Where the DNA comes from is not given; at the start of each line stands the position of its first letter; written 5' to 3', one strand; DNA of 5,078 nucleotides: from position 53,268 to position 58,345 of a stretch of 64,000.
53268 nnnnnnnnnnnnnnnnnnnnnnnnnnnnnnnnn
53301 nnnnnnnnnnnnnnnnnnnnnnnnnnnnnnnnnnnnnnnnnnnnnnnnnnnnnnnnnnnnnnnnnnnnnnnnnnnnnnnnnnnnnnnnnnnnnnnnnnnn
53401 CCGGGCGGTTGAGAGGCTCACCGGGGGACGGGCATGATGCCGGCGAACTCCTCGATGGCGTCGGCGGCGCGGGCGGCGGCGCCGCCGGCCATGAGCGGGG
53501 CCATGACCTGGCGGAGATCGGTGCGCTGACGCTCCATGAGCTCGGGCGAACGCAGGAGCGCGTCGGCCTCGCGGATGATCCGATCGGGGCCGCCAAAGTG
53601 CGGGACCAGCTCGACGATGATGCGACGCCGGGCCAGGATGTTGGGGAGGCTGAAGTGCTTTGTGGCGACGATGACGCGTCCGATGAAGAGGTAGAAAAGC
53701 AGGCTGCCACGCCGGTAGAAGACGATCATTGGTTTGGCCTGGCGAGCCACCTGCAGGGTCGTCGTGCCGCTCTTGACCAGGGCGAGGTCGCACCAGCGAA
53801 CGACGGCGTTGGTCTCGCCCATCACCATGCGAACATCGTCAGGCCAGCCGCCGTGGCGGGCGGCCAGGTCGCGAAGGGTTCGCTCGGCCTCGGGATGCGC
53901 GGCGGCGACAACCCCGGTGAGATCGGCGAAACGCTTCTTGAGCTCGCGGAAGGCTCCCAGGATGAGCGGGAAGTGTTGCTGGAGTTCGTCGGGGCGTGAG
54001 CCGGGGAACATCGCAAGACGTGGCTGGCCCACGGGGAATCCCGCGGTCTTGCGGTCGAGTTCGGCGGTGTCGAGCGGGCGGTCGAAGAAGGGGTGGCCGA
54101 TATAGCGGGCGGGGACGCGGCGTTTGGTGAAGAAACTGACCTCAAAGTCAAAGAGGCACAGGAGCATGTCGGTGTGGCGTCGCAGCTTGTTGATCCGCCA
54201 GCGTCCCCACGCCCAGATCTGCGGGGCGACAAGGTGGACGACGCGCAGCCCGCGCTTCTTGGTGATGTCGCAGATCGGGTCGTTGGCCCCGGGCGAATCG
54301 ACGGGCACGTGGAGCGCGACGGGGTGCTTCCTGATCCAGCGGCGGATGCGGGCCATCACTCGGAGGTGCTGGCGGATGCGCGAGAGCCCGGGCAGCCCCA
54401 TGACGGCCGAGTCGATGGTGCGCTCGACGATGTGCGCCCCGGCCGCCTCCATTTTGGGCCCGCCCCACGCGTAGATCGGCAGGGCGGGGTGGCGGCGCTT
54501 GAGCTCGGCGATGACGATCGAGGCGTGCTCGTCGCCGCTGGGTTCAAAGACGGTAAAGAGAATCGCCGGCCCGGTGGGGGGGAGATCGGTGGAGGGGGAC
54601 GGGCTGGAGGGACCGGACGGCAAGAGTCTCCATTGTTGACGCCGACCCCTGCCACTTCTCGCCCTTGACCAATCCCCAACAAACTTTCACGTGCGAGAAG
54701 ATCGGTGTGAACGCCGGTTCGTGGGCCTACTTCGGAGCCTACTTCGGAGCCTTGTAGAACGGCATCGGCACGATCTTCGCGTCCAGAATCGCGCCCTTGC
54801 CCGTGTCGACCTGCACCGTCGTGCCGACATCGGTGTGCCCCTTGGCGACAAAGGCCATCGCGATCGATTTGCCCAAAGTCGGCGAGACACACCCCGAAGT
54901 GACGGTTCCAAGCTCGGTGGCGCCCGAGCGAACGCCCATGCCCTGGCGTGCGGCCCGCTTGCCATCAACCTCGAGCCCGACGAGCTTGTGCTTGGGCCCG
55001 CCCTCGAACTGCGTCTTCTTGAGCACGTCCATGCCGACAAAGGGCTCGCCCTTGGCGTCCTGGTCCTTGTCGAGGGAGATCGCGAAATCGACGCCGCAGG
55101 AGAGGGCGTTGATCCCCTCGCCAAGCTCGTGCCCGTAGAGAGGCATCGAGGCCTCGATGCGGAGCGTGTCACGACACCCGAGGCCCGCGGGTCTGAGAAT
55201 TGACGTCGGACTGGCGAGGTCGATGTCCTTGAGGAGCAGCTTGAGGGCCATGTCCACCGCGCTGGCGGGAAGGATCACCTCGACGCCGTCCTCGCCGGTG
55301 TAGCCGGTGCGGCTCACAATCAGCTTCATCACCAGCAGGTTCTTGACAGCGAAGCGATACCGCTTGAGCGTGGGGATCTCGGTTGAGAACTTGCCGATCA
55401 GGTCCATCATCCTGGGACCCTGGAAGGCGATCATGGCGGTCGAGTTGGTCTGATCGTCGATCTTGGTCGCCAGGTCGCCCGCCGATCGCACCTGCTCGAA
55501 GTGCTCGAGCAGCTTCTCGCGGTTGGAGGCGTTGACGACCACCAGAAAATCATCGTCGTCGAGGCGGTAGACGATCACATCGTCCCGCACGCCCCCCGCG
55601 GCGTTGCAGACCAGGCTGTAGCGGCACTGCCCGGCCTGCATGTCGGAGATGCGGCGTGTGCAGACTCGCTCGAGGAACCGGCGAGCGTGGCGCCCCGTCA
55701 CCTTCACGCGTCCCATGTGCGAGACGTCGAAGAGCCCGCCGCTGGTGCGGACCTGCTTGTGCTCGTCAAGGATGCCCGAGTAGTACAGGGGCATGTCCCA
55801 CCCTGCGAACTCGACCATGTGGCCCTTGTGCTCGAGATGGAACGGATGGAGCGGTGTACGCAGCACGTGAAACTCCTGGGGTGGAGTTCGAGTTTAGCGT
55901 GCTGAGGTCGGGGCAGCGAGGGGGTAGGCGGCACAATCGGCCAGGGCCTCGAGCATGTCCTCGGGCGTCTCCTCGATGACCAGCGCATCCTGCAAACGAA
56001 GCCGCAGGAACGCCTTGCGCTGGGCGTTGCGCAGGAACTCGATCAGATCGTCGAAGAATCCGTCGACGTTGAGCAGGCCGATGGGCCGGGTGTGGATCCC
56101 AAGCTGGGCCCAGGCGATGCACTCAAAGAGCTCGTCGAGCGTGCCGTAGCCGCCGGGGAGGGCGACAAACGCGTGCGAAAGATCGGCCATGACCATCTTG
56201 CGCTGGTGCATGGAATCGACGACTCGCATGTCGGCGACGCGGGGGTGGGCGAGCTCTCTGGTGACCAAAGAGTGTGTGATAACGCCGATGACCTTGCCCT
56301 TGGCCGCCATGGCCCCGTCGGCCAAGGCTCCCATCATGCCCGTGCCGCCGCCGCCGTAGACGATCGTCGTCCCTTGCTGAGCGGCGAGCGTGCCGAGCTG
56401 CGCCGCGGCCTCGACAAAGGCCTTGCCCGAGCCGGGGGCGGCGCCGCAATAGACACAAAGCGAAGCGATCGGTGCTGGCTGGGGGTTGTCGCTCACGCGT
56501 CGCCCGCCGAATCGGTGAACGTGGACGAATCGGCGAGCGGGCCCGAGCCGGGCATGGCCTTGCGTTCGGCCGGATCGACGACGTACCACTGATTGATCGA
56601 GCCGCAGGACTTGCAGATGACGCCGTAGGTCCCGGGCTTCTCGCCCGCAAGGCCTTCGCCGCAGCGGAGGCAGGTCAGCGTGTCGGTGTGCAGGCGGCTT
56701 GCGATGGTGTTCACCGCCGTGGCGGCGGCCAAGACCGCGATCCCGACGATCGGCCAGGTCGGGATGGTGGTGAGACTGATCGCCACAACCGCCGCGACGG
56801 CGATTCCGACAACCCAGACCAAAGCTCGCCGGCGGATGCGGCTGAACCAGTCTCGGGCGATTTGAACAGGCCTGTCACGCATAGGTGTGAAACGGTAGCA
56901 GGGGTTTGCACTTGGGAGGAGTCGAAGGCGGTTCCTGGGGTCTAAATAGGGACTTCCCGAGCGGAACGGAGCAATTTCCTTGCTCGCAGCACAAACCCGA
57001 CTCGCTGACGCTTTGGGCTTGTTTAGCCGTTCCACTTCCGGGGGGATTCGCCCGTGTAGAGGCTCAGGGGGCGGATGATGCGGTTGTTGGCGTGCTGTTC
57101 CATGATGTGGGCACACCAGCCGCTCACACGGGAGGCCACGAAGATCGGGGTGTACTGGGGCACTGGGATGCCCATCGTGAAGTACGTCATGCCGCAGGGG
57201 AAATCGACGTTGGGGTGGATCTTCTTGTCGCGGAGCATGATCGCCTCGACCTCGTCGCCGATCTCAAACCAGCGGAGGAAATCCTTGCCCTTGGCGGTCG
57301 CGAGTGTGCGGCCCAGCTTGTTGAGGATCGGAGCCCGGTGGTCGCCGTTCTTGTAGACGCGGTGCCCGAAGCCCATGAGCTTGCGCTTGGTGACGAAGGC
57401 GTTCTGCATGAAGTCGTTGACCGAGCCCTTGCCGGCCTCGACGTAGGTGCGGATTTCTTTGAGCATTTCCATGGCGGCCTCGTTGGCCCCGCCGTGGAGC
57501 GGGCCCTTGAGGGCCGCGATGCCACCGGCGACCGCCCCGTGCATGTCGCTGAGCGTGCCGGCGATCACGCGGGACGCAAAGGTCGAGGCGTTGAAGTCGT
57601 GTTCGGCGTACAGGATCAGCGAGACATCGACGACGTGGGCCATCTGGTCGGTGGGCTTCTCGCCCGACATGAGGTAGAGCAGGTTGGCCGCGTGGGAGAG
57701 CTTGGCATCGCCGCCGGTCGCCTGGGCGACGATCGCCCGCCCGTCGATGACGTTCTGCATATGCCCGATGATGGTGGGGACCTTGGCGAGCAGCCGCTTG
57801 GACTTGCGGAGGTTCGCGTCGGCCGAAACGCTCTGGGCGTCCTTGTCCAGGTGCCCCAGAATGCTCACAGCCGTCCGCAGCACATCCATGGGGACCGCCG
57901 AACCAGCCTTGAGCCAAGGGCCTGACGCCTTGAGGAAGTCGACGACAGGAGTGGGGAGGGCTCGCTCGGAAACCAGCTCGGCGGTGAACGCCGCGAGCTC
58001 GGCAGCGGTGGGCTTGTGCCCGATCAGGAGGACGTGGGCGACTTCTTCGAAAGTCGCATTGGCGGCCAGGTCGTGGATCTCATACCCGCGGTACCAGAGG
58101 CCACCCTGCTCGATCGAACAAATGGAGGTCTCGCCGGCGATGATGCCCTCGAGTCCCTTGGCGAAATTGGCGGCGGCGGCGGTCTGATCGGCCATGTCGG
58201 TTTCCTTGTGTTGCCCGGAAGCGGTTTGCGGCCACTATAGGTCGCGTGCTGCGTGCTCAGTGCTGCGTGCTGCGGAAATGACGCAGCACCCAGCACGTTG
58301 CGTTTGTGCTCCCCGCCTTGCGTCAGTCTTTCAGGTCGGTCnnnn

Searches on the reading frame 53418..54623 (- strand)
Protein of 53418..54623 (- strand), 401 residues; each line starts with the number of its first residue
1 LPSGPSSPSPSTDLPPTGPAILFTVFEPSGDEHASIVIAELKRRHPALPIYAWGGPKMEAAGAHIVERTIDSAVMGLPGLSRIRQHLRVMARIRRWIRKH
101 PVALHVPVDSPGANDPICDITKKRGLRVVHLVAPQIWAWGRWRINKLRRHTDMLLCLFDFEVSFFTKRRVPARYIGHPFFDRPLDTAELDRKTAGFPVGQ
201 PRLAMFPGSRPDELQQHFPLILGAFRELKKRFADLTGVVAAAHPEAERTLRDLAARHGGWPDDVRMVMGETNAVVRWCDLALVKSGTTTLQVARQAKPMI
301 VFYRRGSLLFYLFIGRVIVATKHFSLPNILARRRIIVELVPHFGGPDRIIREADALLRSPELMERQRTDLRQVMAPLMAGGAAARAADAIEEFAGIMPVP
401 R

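Call 59: search_protein_families(library=pfam, proteins=[window:53418-54623:-], max_evalue=0.00001)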
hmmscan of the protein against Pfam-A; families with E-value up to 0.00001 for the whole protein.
window:53418-54623:- (401 aa): 1 family
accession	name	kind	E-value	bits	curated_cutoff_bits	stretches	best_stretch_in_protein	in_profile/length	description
PF02684.21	LpxB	-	5.5e-62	210.2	22.6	1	21-341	1-323/374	Lipid-A-disaccharide synthetase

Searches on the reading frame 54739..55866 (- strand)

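Call 59: search_protein_families(library=pfam, proteins=[window:54739-55866:-], max_evalue=0.00001)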
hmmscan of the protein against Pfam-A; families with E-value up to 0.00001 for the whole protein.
window:54739-55866:- (375 aa): 2 families
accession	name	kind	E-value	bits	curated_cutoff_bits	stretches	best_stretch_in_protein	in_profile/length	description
PF01571.26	GCV_T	-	3.1e-78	263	25.6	1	6-261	1-254/255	Aminomethyltransferase folate-binding domain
PF08669.17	GCV_T_C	-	2.2e-22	79.2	25.9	1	294-372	2-80/80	Glycine cleavage T-protein C-terminal barrel domain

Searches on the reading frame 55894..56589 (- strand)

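Call 59: search_protein_families(library=pfam, proteins=[window:55894-56589:-], max_evalue=0.00001)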
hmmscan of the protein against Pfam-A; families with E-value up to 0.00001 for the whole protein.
window:55894-56589:- (231 aa): 2 families
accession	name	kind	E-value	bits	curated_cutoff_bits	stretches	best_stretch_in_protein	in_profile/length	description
PF03641.19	Lysine_decarbox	-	2.6e-41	141.3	27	1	86-215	1-130/131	Possible lysine decarboxylase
PF18306.6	LDcluster4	-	4.9e-14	52.6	26.3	1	54-161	13-115/151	SLOG cluster4 family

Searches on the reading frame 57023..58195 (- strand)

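Call 59: search_protein_families(library=pfam, proteins=[window:57023-58195:-], max_evalue=0.00001)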
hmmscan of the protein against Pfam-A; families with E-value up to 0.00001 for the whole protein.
window:57023-58195:- (390 aa): 1 family
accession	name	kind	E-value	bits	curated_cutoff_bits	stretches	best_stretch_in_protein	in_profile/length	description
PF00285.26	Citrate_synt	-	1.8e-114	383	27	1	14-376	1-356/357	Citrate synthase, C-terminal domain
